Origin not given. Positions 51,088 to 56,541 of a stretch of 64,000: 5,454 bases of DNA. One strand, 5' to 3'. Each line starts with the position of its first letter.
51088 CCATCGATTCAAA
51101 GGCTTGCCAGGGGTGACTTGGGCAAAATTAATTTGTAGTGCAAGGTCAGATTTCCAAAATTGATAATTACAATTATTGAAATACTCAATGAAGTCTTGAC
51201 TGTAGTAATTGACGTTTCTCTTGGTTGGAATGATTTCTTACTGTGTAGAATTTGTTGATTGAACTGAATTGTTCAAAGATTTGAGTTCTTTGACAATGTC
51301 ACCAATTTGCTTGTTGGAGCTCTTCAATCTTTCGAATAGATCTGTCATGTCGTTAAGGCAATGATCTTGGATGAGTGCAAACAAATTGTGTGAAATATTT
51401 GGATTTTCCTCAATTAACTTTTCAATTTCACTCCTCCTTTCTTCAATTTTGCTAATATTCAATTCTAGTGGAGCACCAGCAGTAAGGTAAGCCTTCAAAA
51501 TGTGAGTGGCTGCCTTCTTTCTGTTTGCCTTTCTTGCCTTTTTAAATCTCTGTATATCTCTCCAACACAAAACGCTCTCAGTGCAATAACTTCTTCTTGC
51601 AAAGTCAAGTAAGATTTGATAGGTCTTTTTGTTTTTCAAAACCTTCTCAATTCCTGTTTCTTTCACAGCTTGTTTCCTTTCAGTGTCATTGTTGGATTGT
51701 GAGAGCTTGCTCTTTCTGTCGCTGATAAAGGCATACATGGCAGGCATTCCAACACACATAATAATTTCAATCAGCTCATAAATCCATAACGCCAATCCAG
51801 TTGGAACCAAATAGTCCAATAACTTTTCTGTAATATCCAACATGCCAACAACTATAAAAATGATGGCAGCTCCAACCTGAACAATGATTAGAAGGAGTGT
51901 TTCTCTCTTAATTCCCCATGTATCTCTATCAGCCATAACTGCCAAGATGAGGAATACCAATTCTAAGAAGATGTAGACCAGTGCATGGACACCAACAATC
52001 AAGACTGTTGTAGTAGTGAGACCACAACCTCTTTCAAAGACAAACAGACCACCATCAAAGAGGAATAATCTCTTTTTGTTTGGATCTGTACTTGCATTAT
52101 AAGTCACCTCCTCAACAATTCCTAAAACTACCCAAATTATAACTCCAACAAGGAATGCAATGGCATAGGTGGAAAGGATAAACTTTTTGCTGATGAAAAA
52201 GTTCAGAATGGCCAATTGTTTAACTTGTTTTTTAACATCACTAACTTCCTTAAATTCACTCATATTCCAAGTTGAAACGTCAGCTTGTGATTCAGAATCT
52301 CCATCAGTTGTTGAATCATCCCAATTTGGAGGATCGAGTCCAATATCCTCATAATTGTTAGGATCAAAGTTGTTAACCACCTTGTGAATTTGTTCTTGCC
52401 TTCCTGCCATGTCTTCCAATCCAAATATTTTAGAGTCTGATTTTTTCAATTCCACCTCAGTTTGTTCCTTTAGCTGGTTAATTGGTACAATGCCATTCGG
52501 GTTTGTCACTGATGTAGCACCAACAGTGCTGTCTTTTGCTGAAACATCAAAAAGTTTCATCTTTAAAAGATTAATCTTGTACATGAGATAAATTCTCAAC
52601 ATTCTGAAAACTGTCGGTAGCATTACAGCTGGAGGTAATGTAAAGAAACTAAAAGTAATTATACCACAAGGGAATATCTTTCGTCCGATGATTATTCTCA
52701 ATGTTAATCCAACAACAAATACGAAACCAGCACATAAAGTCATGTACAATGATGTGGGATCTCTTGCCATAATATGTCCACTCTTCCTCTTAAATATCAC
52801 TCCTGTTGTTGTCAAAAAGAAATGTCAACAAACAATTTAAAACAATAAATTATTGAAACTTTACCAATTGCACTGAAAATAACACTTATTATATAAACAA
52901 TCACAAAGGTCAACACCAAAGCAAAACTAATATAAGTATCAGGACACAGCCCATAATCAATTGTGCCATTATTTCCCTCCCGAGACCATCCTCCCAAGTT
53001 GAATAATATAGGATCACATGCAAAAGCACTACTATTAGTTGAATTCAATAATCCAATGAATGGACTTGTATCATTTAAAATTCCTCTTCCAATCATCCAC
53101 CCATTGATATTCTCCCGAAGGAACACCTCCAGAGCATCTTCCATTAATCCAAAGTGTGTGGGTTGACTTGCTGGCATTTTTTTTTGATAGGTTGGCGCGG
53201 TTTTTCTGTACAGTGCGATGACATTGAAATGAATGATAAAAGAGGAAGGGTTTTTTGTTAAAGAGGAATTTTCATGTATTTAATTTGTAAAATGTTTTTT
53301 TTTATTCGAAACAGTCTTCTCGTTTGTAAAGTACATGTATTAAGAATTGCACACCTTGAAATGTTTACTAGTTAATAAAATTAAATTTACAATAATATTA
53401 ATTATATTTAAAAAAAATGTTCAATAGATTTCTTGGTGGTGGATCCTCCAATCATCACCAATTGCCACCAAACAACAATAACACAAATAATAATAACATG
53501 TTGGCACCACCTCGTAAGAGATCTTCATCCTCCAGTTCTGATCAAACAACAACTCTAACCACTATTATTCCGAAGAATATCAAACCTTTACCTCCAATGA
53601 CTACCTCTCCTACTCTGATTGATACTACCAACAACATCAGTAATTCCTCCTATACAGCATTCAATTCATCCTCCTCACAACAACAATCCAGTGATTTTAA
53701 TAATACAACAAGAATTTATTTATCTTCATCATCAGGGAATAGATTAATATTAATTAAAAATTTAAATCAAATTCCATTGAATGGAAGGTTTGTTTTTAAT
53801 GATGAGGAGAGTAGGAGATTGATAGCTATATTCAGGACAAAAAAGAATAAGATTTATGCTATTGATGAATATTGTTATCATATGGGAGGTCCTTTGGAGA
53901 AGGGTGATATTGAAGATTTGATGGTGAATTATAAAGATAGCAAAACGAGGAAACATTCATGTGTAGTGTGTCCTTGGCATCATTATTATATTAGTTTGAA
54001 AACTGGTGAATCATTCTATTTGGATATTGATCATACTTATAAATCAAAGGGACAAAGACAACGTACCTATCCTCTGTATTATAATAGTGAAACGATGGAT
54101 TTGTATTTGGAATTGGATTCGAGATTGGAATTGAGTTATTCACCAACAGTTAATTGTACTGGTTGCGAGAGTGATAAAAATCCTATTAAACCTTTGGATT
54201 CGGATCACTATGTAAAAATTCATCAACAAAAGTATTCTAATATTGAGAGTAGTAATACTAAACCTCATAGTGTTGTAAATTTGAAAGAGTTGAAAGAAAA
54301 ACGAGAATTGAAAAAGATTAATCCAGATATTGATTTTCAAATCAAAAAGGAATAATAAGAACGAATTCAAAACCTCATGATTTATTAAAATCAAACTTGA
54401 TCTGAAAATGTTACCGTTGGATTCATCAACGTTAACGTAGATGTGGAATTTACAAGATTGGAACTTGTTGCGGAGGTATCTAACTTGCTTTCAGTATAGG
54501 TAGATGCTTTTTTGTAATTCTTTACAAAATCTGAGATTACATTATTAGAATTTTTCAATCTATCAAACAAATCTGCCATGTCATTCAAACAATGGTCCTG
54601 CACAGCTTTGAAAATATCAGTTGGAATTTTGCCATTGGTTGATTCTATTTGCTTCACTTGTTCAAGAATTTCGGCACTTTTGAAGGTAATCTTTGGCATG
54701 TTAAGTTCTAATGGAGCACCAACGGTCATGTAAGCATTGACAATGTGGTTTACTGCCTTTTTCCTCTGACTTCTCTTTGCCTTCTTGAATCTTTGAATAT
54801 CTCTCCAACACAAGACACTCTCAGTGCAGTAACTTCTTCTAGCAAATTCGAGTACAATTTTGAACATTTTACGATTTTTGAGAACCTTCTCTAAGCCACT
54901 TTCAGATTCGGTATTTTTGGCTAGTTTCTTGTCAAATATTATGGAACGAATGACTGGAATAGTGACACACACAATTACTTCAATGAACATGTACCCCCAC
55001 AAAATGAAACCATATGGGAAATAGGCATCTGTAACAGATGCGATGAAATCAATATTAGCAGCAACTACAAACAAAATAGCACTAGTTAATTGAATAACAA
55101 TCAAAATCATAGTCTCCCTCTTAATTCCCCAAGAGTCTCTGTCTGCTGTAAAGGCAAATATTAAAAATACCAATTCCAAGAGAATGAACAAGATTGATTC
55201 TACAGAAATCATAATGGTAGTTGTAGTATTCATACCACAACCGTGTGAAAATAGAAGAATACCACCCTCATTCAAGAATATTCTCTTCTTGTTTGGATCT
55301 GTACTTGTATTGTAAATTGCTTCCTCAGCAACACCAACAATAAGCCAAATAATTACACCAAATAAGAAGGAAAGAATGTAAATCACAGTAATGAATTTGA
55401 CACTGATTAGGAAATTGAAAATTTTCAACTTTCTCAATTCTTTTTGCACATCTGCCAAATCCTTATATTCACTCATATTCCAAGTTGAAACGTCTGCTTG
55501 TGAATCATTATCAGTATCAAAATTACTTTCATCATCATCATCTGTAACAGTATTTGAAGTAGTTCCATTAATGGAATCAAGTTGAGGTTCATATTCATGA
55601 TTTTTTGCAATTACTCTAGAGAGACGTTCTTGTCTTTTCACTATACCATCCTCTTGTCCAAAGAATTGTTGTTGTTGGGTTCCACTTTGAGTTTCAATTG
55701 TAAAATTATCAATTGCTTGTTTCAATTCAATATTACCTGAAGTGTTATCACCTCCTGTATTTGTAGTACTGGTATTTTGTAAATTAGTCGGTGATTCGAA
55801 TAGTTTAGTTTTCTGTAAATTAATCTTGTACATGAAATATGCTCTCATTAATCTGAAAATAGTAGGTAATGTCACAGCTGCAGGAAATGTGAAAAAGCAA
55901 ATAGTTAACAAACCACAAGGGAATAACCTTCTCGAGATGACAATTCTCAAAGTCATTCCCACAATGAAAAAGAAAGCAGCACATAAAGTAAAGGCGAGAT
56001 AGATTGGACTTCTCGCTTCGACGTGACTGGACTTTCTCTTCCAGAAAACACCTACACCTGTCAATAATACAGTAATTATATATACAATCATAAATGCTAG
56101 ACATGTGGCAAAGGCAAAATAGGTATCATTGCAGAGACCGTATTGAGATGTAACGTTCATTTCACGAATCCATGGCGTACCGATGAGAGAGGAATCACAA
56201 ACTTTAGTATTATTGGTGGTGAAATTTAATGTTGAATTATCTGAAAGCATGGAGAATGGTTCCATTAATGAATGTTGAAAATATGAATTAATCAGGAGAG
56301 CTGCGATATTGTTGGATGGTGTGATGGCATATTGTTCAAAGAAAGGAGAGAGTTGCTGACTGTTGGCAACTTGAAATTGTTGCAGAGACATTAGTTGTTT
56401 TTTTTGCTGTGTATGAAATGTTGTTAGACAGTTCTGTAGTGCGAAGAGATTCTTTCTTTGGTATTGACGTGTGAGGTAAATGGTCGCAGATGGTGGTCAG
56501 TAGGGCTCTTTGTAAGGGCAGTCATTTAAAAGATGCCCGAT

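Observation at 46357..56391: Cluster of three paralogous 7TM-RGS receptor-like genes within 10 kb, interleaved with a secreted repeat protein, a DUF4419-like gene and a Rieske-domain gene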

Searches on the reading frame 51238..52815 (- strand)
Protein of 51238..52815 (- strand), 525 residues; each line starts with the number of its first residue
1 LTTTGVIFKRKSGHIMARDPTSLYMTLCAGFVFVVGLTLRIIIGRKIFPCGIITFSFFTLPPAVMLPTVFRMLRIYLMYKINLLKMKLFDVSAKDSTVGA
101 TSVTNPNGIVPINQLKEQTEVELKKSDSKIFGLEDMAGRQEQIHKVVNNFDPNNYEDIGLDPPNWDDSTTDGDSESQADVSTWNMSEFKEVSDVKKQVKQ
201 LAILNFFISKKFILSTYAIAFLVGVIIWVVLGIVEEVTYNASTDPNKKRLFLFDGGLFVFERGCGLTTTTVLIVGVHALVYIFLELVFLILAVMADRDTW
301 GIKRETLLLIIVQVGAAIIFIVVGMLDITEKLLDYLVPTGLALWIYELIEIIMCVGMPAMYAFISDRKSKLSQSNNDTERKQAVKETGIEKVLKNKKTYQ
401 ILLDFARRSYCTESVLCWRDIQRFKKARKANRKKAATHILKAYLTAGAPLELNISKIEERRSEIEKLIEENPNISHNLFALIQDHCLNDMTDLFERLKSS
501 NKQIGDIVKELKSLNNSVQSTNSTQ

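Call 3: search_protein_families(library=pfam, proteins=[window:51238-52815:-], max_evalue=0.1)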
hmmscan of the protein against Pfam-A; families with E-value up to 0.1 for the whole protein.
window:51238-52815:- (525 aa): 3 families
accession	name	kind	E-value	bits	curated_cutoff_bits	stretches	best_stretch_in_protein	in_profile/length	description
PF00615.24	RGS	-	1.6e-11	45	23.9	1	390-491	3-101/117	Regulator of G protein signaling domain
PF03161.18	LAGLIDADG_2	-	0.033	14.6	25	0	326-346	89-109/168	LAGLIDADG DNA endonuclease family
PF12358.13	DUF3644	-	0.037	14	27.6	1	423-488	59-125/183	Domain of unknown function (DUF3644)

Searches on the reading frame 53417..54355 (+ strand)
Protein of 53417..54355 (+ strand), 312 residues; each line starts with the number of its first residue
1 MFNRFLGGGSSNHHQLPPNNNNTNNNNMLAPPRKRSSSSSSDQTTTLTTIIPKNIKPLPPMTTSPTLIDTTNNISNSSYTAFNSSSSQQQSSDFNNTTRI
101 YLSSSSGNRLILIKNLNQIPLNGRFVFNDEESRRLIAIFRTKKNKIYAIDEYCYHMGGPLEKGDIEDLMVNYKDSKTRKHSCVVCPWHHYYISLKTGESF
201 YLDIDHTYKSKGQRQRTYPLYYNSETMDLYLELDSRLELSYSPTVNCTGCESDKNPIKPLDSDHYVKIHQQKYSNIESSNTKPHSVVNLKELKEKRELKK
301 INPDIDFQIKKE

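Call 3: search_protein_families(library=pfam, proteins=[window:53417-54355:+], max_evalue=0.1)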
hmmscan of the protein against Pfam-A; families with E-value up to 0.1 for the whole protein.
window:53417-54355:+ (312 aa): 3 families
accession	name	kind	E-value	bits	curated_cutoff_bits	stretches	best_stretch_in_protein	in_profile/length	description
PF22543.2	Rieske_4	-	3.5e-15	56.8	28.4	1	134-218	22-103/119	Soluble Rieske-type ferredoxin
PF00355.32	Rieske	-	7.3e-08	32.7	20.3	1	134-197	24-73/88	Rieske [2Fe-2S] domain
PF13806.12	Rieske_2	-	0.0013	19.1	27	1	133-201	23-83/104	Rieske-like [2Fe-2S] domain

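Call 68: list_cluster_members(proteins=[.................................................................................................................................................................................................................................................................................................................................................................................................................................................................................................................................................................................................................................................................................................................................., P0001, P0006, window:53417-54352:+, window:49622-50692:-, window:48822-49295:+])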
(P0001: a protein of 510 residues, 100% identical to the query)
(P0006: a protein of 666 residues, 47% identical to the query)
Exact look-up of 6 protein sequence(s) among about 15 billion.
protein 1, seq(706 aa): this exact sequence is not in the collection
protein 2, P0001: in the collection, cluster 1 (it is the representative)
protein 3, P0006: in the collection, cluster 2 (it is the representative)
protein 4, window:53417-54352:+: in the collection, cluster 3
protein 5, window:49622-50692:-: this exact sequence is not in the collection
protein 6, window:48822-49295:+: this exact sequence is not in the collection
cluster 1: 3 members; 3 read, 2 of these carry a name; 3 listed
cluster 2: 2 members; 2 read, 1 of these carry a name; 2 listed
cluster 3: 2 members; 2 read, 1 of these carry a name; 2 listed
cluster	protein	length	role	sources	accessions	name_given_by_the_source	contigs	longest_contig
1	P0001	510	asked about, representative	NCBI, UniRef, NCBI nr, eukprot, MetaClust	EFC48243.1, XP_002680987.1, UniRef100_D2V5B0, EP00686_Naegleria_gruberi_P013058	predicted protein [Naegleria gruberi] | Predicted protein n=1 Tax=Naegleria gruberi TaxID=5762 RepID=D2V5B0_NAEGR | uncharacterized protein NAEGRDRAFT_64076 [Naegleria gruberi]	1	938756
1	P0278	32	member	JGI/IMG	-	hypothetical protein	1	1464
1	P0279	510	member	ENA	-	-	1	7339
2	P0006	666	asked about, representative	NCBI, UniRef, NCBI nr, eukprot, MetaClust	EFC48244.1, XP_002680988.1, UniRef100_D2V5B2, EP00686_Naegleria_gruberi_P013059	predicted protein [Naegleria gruberi] | Predicted protein n=1 Tax=Naegleria gruberi TaxID=5762 RepID=D2V5B2_NAEGR | uncharacterized protein NAEGRDRAFT_64078 [Naegleria gruberi]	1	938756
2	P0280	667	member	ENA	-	-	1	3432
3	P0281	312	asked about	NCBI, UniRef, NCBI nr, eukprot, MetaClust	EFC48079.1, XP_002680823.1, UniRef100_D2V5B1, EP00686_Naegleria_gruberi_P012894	predicted protein [Naegleria gruberi] | Predicted protein n=1 Tax=Naegleria gruberi TaxID=5762 RepID=D2V5B1_NAEGR | uncharacterized protein NAEGRDRAFT_64077 [Naegleria gruberi]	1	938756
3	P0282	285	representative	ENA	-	-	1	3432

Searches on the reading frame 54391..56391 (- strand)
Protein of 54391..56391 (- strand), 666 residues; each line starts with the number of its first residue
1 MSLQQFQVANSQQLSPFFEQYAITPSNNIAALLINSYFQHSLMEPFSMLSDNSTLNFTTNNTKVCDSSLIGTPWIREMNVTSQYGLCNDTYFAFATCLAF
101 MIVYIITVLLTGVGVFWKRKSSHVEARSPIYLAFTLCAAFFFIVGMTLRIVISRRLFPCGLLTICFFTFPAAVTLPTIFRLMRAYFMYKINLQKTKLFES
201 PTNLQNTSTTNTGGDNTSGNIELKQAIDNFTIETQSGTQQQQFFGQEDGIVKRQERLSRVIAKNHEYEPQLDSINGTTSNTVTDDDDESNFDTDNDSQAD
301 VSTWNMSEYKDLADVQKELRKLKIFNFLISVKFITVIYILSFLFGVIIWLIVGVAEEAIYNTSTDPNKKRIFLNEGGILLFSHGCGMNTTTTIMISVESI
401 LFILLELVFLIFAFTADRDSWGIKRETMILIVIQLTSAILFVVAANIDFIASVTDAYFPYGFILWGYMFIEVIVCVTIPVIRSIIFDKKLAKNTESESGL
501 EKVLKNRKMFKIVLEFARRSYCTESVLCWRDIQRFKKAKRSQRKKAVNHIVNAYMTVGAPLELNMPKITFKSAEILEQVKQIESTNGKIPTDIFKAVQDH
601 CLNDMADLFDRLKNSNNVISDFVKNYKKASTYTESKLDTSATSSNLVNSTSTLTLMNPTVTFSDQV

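Call 3: search_protein_families(library=pfam, proteins=[window:54391-56391:-], max_evalue=0.1)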
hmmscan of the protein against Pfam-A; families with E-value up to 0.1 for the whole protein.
window:54391-56391:- (666 aa): 2 families
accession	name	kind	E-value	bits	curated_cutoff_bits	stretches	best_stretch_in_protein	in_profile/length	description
PF00615.24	RGS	-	6.6e-11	43.1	23.9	1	500-606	2-101/117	Regulator of G protein signaling domain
PF00621.25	RhoGEF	-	0.051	14.2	27.6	0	548-648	17-117/180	RhoGEF domain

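Call 51: predict_structure(alignment_id=A3)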
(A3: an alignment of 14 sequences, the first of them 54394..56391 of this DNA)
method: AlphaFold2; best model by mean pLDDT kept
length: 666 residues; sequences in the alignment: 14
mean_pLDDT: 61.4   pTM: 0.53
mean pLDDT of the five models: 61.4, 59.1, 57.4, 54.7, 54.1
residues with pLDDT >= 90: 0; 70-90: 323; 50-70: 130; < 50: 213
segments of 3 or more residues with pLDDT < 50: 1-63, 123-126, 200-312, 634-666
pLDDT, mean of each block of 10 residues (from residue 1): 28 29 31 28 27 30 50 63 64 79 88 79 60 86 81 72 76 81 77 60 31 26 31 24 29 35 31 27 28 38 40 58 75 86 85 83 73 66 70 80 87 74 77 83 67 57 74 82 73 61 80 76 79 85 84 71 70 86 82 83 75 75 72 45 34 32 29
secondary structure, 60 per line:
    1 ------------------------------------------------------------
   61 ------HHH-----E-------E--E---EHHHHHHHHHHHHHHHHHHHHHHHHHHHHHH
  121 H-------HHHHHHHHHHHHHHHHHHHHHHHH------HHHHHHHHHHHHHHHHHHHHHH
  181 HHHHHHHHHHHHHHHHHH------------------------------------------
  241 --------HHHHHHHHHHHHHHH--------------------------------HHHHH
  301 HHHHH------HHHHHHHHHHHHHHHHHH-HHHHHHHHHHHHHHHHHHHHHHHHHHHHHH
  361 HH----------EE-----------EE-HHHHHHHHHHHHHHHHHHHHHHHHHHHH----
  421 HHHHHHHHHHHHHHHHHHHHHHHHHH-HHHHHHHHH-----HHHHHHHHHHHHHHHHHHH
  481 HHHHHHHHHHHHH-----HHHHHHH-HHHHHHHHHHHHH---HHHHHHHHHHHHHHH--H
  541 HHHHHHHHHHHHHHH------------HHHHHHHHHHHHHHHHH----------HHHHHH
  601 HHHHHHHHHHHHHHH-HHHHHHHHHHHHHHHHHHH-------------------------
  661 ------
elements in order: H91-121 H129-152 H159-198 H249-263 H296-305 H312-329 H331-362 H389-416 H421-446 H448-456 H462-493 H499-505 H507-519 H523-537 H540-555 H568-584 H595-615 H617-635

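Call 53: fold_search(model_id=the predicted structure, library=pdb)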
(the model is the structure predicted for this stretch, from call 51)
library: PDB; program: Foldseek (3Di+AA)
matches with E <= 10: 293; with E <= 0.001: 0
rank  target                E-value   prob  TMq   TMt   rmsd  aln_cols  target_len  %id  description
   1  2bv1_A                6.4e-03  1.00  0.16  0.74   3.0       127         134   16  Regulator of G-protein Signalling 1 (Human) (released 2005-06-27)
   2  2bv1_B                6.7e-03  1.00  0.16  0.74   2.7       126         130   17  Regulator of G-protein Signalling 1 (Human) (released 2005-06-27)
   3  2gtp_C                9.1e-03  1.00  0.16  0.72   3.4       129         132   17  Crystal structure of the heterodimeric complex of human RGS1 and activated Gi alpha 1 (released 2006-05-23)
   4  3c7l_A                1.0e-02  1.00  0.15  0.75   3.7       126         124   17  Molecular architecture of Galphao and the structural basis for RGS16-mediated deactivation (released 2008-05-06)
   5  2oj4                  1.4e-02  1.00  0.15  0.74   1.9       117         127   19  Crystal structure of RGS3 RGS domain (released 2007-01-30)
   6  2af0                  1.5e-02  1.00  0.15  0.65   9.7       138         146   15  Structure of the Regulator of G-Protein Signaling Domain of RGS2 (released 2005-08-02)
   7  3c7l_B                1.5e-02  1.00  0.15  0.73   5.7       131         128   18  Molecular architecture of Galphao and the structural basis for RGS16-mediated deactivation (released 2008-05-06)
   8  2ode_D                1.6e-02  1.00  0.16  0.83   1.9       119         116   16  Crystal structure of the heterodimeric complex of human RGS8 and activated Gi alpha 3 (released 2007-02-06)
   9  6am3_X                1.7e-02  1.00  0.15  0.67   4.2       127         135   20  Regulator of G protein signaling (RGS) 17 in complex with Ca2+ (released 2019-02-13)
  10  6am3_A                1.8e-02  1.00  0.15  0.68   4.3       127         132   20  Regulator of G protein signaling (RGS) 17 in complex with Ca2+ (released 2019-02-13)
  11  1fqk_D                2.1e-02  1.00  0.14  0.60   6.8       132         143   17  CRYSTAL STRUCTURE OF THE HETERODIMERIC COMPLEX OF THE RGS DOMAIN OF RGS9, AND THE GT/I1 CHIMERA ALPHA SUBUNIT [(RGS9)- (released 2001-02-28)
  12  1fqj_E                2.3e-02  1.00  0.15  0.65   3.2       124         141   15  CRYSTAL STRUCTURE OF THE HETEROTRIMERIC COMPLEX OF THE RGS DOMAIN OF RGS9, THE GAMMA SUBUNIT OF PHOSPHODIESTERASE AND  (released 2001-02-28)
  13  2bt2_C                2.5e-02  1.00  0.16  0.67   2.7       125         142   15  Structure of the regulator of G-protein signaling 16 (released 2005-06-03)
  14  2jm5_MODEL_1_A        2.6e-02  1.00  0.16  0.67   5.0       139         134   20  Solution Structure of the RGS domain from human RGS18 (released 2006-10-24)
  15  3c7k_D                2.9e-02  1.00  0.14  0.75   1.9       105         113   17  Molecular architecture of Galphao and the structural basis for RGS16-mediated deactivation (released 2008-05-06)
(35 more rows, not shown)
